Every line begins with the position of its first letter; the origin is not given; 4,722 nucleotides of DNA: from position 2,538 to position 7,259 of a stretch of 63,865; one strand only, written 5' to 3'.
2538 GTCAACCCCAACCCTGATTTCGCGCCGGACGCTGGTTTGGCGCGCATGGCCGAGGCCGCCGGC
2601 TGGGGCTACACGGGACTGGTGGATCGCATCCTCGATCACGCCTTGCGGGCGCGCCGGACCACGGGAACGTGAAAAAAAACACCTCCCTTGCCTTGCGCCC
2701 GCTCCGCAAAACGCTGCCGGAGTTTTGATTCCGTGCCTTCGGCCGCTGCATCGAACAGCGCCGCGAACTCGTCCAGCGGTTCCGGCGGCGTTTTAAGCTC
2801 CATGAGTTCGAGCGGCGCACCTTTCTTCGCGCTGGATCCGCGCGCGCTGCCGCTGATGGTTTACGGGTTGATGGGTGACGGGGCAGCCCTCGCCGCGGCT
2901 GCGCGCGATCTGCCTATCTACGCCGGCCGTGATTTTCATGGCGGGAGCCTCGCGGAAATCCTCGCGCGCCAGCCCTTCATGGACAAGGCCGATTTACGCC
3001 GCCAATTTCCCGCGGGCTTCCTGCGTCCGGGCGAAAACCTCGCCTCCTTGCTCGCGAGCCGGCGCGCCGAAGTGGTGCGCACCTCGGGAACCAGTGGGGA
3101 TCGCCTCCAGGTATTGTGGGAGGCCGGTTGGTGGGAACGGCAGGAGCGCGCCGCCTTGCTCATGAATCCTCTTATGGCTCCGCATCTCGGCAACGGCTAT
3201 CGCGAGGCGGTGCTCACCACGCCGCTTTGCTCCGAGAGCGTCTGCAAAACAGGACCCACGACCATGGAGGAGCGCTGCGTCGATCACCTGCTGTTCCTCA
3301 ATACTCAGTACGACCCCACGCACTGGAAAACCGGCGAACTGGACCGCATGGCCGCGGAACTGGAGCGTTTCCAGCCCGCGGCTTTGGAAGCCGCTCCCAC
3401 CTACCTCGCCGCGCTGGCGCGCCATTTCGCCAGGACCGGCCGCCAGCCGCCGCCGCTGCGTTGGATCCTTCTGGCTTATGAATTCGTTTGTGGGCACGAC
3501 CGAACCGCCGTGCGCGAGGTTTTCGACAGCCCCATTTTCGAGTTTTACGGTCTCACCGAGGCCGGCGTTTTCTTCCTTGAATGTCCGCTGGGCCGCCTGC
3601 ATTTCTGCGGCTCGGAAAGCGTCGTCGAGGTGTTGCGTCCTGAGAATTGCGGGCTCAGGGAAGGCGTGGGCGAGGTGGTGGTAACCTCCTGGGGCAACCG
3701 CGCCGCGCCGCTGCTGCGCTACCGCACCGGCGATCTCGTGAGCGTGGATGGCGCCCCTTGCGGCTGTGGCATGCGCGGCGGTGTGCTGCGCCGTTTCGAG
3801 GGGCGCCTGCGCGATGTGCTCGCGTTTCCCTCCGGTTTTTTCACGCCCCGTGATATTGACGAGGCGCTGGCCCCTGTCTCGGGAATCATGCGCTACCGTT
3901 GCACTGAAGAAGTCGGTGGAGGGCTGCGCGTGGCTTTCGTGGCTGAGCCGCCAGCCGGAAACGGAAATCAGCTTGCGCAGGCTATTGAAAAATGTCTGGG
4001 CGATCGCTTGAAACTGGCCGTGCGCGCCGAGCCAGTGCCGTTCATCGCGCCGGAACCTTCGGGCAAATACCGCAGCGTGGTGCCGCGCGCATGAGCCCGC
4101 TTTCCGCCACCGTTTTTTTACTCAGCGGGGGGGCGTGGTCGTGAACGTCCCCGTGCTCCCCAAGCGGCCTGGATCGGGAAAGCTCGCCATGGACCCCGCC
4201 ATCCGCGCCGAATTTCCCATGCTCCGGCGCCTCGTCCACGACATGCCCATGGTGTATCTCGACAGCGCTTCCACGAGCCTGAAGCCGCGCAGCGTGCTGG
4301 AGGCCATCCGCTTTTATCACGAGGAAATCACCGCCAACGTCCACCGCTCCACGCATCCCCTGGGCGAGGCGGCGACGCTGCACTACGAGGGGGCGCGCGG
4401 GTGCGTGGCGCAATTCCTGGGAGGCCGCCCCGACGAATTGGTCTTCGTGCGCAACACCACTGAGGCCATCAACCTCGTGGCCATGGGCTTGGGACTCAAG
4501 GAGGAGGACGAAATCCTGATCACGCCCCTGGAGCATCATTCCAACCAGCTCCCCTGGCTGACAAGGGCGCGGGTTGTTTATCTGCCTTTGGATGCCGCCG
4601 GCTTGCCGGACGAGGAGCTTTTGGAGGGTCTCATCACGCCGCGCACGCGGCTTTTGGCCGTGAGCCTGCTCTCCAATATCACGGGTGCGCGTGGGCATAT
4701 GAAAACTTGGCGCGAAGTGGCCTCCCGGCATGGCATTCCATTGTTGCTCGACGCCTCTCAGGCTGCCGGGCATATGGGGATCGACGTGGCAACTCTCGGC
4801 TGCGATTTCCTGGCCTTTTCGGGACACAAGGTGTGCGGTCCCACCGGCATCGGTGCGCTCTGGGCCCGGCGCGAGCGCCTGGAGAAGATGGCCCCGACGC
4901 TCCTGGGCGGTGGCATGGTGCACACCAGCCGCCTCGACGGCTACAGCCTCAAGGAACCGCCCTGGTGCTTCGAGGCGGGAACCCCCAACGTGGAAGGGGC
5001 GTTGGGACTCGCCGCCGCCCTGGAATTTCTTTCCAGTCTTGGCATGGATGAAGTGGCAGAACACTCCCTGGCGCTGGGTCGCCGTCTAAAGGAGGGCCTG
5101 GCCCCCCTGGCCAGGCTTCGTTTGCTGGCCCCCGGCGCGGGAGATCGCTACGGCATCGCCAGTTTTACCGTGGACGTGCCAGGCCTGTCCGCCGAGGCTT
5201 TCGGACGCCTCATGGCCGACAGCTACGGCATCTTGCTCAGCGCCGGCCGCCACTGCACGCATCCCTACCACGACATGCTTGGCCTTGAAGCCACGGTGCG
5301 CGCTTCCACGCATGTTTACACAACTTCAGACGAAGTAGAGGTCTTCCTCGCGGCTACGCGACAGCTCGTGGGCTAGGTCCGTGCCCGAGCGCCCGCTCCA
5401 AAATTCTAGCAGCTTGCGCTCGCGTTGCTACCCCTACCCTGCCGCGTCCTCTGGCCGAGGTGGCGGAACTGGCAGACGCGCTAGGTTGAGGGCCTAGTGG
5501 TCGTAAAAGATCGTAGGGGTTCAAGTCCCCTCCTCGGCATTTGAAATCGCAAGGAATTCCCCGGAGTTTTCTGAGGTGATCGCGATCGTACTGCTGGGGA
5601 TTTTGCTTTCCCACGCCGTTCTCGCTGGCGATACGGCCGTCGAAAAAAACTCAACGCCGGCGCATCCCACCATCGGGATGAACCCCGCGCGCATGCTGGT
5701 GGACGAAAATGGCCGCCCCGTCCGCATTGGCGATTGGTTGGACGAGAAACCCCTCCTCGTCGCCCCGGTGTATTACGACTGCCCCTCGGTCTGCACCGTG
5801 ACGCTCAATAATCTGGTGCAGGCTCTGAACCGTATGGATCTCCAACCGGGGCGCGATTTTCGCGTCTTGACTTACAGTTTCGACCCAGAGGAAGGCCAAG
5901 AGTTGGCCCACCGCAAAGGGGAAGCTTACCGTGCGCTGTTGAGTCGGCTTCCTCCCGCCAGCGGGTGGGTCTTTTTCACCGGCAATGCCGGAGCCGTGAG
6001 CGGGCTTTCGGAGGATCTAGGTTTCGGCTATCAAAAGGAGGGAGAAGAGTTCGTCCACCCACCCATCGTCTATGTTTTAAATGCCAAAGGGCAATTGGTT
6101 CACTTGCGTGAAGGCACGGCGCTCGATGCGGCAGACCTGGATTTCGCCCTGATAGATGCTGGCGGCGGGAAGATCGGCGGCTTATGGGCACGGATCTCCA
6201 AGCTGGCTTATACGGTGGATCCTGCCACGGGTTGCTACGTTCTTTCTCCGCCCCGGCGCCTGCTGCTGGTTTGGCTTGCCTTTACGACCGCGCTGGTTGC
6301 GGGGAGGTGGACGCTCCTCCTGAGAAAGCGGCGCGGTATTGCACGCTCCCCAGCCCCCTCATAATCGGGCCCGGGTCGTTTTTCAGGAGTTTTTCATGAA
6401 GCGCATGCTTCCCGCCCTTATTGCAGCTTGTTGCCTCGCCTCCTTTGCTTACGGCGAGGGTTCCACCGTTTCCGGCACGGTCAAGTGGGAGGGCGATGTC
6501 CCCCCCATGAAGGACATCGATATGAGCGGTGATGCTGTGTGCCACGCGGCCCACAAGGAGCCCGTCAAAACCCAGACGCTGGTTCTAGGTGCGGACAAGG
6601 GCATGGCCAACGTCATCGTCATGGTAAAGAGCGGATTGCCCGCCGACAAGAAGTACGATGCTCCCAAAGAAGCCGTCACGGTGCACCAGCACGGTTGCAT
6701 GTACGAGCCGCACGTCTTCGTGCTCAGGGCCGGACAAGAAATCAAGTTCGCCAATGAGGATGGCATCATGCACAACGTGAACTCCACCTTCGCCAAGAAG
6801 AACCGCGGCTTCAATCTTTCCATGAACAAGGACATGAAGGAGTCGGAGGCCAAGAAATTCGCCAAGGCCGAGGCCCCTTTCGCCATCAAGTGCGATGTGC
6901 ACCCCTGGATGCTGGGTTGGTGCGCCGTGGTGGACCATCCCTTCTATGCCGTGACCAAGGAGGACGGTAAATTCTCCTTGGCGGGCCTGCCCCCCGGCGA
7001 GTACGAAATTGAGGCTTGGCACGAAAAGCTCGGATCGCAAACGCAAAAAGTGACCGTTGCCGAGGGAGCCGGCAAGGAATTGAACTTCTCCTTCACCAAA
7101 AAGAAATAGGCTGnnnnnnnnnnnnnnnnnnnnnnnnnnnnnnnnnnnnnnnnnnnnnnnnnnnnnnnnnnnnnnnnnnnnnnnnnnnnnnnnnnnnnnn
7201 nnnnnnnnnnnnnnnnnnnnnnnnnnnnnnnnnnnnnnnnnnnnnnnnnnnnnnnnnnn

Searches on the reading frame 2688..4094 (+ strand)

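Call 60: search_protein_families(library=pfam, proteins=[window:2688-4094:+], max_evalue=0.0001)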
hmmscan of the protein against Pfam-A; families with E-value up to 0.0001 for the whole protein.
window:2688-4094:+ (468 aa): 1 family
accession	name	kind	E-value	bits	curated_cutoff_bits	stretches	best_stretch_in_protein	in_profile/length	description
PF00501.34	AMP-binding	-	3.9e-05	23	29.9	1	219-297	246-329/384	AMP-binding enzyme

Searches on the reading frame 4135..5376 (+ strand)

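Call 60: search_protein_families(library=pfam, proteins=[window:4135-5376:+], max_evalue=0.0001)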
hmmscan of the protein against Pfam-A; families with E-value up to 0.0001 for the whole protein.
window:4135-5376:+ (413 aa): 3 families
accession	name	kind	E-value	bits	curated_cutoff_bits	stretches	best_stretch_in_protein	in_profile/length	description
PF00266.25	Aminotran_5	-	1.2e-110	370.5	21.5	1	40-404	1-371/371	Aminotransferase class-V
PF01041.23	DegT_DnrJ_EryC1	-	1.5e-12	47.9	19.8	1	100-263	40-205/360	DegT/DnrJ/EryC1/StrS aminotransferase family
PF00155.27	Aminotran_1_2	-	3.3e-05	23.7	19.7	1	70-208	29-187/361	Aminotransferase class I and II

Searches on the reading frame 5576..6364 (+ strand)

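Call 60: search_protein_families(library=pfam, proteins=[window:5576-6364:+], max_evalue=0.0001)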
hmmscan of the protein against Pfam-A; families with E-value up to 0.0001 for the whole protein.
window:5576-6364:+ (262 aa): 1 family
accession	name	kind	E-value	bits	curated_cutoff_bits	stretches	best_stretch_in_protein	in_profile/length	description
PF02630.20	SCO1-SenC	-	6.5e-08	33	22.8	1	41-172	6-132/134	SCO1/SenC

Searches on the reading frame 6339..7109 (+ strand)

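Call 60: search_protein_families(library=pfam, proteins=[window:6339-7109:+], max_evalue=0.0001)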
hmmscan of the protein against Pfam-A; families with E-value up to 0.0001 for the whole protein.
window:6339-7109:+ (256 aa): 2 families
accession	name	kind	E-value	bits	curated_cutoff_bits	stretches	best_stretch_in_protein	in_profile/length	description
PF13620.12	CarboxypepD_reg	-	2.8e-09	37.7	32.3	1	203-251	31-80/82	Carboxypeptidase regulatory-like domain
PF14686.12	fn3_3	-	5.6e-05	23.3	24.4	0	202-246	27-73/75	Polysaccharide lyase family 4, domain II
